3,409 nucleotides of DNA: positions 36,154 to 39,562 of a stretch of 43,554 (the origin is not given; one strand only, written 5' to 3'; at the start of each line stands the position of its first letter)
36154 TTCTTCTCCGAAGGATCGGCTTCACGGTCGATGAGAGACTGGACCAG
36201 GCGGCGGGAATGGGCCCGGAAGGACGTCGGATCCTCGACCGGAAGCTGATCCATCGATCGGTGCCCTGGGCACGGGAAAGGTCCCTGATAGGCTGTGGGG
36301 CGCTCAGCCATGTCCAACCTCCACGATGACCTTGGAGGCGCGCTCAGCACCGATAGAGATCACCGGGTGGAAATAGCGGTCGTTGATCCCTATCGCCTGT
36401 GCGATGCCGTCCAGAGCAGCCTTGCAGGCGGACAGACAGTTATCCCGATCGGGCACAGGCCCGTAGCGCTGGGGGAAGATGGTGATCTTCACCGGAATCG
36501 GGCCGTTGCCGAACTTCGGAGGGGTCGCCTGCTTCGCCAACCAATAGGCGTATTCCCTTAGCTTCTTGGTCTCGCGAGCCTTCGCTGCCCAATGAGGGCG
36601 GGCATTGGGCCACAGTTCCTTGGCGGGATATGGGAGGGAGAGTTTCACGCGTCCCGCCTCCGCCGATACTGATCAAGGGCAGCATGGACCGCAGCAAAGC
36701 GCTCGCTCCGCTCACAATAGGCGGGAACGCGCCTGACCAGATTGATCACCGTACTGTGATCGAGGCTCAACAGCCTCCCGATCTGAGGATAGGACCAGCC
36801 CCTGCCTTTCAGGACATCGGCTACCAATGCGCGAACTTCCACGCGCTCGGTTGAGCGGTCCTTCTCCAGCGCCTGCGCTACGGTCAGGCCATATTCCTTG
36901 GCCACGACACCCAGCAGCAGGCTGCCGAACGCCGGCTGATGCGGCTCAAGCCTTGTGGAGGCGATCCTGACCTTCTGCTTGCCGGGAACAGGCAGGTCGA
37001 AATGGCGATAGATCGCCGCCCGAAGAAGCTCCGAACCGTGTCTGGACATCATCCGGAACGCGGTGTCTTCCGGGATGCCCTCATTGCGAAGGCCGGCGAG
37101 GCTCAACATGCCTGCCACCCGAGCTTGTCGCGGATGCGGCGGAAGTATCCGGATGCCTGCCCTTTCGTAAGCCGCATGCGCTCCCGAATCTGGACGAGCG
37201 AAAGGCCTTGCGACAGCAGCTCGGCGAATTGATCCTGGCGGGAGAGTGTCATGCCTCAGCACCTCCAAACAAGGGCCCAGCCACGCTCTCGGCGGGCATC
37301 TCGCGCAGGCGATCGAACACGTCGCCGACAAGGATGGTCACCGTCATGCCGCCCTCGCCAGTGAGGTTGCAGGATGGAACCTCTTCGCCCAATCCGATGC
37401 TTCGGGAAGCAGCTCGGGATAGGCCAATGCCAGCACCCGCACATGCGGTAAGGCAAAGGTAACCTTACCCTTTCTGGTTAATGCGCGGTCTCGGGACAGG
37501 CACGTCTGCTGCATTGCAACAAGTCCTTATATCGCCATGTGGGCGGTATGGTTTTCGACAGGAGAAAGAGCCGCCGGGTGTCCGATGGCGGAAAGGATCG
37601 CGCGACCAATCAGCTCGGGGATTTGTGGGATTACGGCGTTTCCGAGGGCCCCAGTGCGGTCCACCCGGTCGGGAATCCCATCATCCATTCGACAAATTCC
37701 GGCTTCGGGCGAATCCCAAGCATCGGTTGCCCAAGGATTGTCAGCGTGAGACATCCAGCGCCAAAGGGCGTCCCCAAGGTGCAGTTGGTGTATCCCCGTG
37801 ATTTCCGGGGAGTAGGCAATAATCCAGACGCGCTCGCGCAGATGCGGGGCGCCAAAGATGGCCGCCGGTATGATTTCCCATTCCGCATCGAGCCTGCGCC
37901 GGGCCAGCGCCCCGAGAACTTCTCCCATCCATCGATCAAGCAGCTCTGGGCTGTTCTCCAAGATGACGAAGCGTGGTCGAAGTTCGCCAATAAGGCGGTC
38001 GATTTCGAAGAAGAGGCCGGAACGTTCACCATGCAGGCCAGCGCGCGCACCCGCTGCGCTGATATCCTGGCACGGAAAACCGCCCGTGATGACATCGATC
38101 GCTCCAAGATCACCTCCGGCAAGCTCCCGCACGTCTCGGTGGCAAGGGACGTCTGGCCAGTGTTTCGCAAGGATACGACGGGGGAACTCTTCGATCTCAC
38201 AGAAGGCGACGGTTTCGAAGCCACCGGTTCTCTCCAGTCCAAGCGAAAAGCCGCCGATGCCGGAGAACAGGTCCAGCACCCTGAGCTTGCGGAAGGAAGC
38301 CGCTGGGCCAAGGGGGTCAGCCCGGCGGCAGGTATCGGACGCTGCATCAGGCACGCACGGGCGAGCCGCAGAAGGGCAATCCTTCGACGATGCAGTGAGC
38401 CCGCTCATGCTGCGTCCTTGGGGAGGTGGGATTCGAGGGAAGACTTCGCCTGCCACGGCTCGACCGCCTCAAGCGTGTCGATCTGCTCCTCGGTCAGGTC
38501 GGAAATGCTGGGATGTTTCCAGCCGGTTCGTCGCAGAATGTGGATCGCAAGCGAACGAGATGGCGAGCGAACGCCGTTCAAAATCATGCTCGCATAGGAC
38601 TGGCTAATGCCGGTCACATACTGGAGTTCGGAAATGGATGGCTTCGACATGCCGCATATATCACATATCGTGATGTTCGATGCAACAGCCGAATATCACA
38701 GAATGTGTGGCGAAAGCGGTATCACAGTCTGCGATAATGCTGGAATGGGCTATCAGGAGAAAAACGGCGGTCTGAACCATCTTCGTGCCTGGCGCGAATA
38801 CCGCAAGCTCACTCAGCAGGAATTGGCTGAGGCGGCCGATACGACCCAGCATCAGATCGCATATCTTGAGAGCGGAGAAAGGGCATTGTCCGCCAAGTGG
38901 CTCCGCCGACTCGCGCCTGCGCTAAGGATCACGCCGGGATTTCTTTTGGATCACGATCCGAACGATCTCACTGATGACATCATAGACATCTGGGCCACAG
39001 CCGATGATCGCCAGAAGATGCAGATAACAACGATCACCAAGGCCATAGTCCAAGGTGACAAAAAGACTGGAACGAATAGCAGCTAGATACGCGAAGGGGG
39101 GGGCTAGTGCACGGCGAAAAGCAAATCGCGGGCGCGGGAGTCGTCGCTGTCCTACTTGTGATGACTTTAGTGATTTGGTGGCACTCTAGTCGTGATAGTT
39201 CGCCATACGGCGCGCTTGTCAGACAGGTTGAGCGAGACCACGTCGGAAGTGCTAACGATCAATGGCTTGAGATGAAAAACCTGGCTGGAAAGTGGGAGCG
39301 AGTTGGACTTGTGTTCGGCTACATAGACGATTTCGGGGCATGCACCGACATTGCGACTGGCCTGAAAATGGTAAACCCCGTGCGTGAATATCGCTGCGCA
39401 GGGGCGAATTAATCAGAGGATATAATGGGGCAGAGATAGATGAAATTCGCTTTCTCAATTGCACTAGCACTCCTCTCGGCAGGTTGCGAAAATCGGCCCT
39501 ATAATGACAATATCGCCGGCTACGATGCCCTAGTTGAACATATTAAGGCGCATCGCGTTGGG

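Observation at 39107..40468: Four envelope-targeted small proteins after the repressor, including a TM-anchored/lipoprotein paralog pair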

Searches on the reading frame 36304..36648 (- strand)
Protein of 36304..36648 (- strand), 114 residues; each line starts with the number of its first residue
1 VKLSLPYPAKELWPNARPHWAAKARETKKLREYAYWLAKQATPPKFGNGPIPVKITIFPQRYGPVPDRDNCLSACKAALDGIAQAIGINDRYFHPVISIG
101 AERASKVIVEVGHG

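Call 37: search_protein_families(library=phrogs, proteins=[window:36304-36648:-], max_evalue=0.00001)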
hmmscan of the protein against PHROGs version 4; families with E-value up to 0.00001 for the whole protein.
window:36304-36648:- (114 aa): 1 family
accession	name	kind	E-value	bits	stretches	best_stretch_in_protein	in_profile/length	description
phrog_34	-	DNA, RNA and nucleotide metabolism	2.1e-16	61.4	1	1-100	75-177/259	RusA-like Holliday junction resolvase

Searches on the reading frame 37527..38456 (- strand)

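Call 5: search_protein_families(library=pfam, proteins=[window:37527-38456:-], max_evalue=1)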
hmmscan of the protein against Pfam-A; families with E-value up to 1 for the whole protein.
window:37527-38456:- (309 aa): 1 family
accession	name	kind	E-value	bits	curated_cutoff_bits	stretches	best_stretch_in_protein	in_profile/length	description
PF00145.23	DNA_methylase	-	3.7e-39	135.5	22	1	59-217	2-163/324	C-5 cytosine-specific DNA methylase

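Call 6: search_protein_families(library=phrogs, proteins=[window:37527-38456:-], max_evalue=1)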
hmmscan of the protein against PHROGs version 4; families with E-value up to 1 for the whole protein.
window:37527-38456:- (309 aa): 9 families
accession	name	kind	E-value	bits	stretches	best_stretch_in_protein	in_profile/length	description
phrog_363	-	other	1.5e-71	242.2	1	56-290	52-315/327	DNA methyltransferase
phrog_116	-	other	5.8e-54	184.6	1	55-214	205-371/779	DNA methyltransferase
phrog_32758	-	other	2.9e-15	57.3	2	180-216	8-44/154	DNA methyltransferase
phrog_29583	-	other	3.7e-15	56.6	1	117-217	76-191/468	DNA methyltransferase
phrog_5999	-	other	1.5e-13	51.7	1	58-152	3-103/109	DNA methyltransferase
phrog_36267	-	other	2.4e-12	47.8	1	58-118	1-60/151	DNA methyltransferase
phrog_864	-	DNA, RNA and nucleotide metabolism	0.00068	19.2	1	116-178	692-754/1064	DNA primase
phrog_757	-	other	0.088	12.9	1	56-168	13-127/247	DNA methyltransferase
phrog_16427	-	other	0.22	12.2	1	61-100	179-218/235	DNA methyltransferase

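Call 38: search_protein_families(library=padloc, proteins=[window:37527-38456:-], max_evalue=0.1)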
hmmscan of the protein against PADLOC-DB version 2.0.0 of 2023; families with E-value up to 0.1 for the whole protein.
window:37527-38456:- (309 aa): 65 families (the best 25 are shown)
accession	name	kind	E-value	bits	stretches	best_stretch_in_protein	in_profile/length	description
PDLC03272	MTase_II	-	2.6e-42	143.4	1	54-216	71-236/407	Type II methyltransferase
PDLC00026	DruM2|DruM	-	2.9e-33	113.8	1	56-216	3-168/336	DNA cytosine methylase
PDLC03378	MTase_II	-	5.8e-32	109.3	1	57-219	2-171/344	Type II methyltransferase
PDLC03324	MTase_II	-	2.6e-30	103.6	1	57-214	5-168/408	Type II methyltransferase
PDLC03286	MTase_II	-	5.3e-29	99.3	1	59-215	2-168/185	Type II methyltransferase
PDLC03326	MTase_II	-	5.6e-27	92.9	1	57-218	4-178/412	Type II methyltransferase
PDLC00033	DruM2|DruM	-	8.5e-26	89.1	1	56-215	20-190/368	DNA cytosine methylase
PDLC03307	MTase_II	-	2.8e-24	84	1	59-177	2-119/382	Type II methyltransferase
PDLC03718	oMTase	-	3.9e-24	83.6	1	58-213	3-158/362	orphan methyltransferase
PDLC00029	DruM2|DruM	-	4e-23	80.3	1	56-216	3-166/329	DNA cytosine methylase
PDLC03234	MTase_II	-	6.2e-23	79.7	1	57-216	4-175/375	Type II methyltransferase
PDLC03734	oMTase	-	1.3e-22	78.4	1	56-215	2-168/444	orphan methyltransferase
PDLC03217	MTase_II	-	1.8e-22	77.6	1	56-215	383-544/703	Type II methyltransferase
PDLC03715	oMTase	-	2e-22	77.3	1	57-175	3-127/719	orphan methyltransferase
PDLC00027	DruM2|DruM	-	2.7e-22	77.6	1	57-215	11-171/361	DNA cytosine methylase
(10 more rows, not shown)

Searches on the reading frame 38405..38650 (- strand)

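Call 5: search_protein_families(library=pfam, proteins=[window:38405-38650:-], max_evalue=1)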
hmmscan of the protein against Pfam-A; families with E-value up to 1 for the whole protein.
window:38405-38650:- (81 aa): 3 families
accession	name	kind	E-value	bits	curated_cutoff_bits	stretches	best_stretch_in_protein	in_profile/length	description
PF01381.28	HTH_3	-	0.00016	22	23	1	6-42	12-48/55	Helix-turn-helix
PF13560.12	HTH_31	-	0.17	12.6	27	1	8-40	19-52/64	Helix-turn-helix domain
PF12836.13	HHH_3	-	0.21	12.2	27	1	5-24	12-31/65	Helix-hairpin-helix motif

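Call 6: search_protein_families(library=phrogs, proteins=[window:38405-38650:-], max_evalue=1)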
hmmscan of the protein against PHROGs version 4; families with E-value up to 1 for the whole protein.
window:38405-38650:- (81 aa): 3 families
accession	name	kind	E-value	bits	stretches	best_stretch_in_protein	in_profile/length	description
phrog_35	-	transcription regulation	0.0093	17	1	5-45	88-127/181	transcriptional repressor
phrog_1468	-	transcription regulation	0.06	14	1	13-32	30-49/67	transcriptional repressor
phrog_6831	-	transcription regulation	0.091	13.8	0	13-29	28-44/68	transcriptional regulator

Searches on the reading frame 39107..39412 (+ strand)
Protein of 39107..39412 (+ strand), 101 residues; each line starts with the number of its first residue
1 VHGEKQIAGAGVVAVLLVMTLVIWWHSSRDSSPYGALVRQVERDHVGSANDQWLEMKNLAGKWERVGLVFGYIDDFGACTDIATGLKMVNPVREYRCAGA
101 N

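Call 5: search_protein_families(library=pfam, proteins=[window:39107-39412:+], max_evalue=1)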
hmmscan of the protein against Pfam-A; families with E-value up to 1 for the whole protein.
window:39107-39412:+ (101 aa): 1 family
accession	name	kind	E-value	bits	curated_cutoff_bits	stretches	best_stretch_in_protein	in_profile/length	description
PF22004.1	SPAR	-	0.27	11.5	27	1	8-23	4-19/75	Small regulatory polypeptide of amino acid response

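Call 6: search_protein_families(library=phrogs, proteins=[window:39107-39412:+], max_evalue=1)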
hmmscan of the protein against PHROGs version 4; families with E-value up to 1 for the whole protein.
window:39107-39412:+ (101 aa): 0 families

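Call 38: search_protein_families(library=padloc, proteins=[window:39107-39412:+], max_evalue=0.1)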
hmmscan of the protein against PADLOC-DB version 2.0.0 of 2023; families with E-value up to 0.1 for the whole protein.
window:39107-39412:+ (101 aa): 0 families

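Call 49: search_protein_families(library=ncbifam, proteins=[window:39107-39412:+], max_evalue=0.1)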
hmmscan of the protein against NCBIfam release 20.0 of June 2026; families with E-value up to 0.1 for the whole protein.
window:39107-39412:+ (101 aa): 0 families

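Call 93: find_related_loci(query=window:39107-39412:+, collection=metagenome_contigs, flank=5000)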
Query window:39107-39412:+ (101 aa) in metagenome_contigs; peptide patterns used: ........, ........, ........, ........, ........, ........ (x = any residue, [..] = any of these).
473 stretches matched a pattern, but none encodes a relative of the query by tblastn (E <= 1e-3).
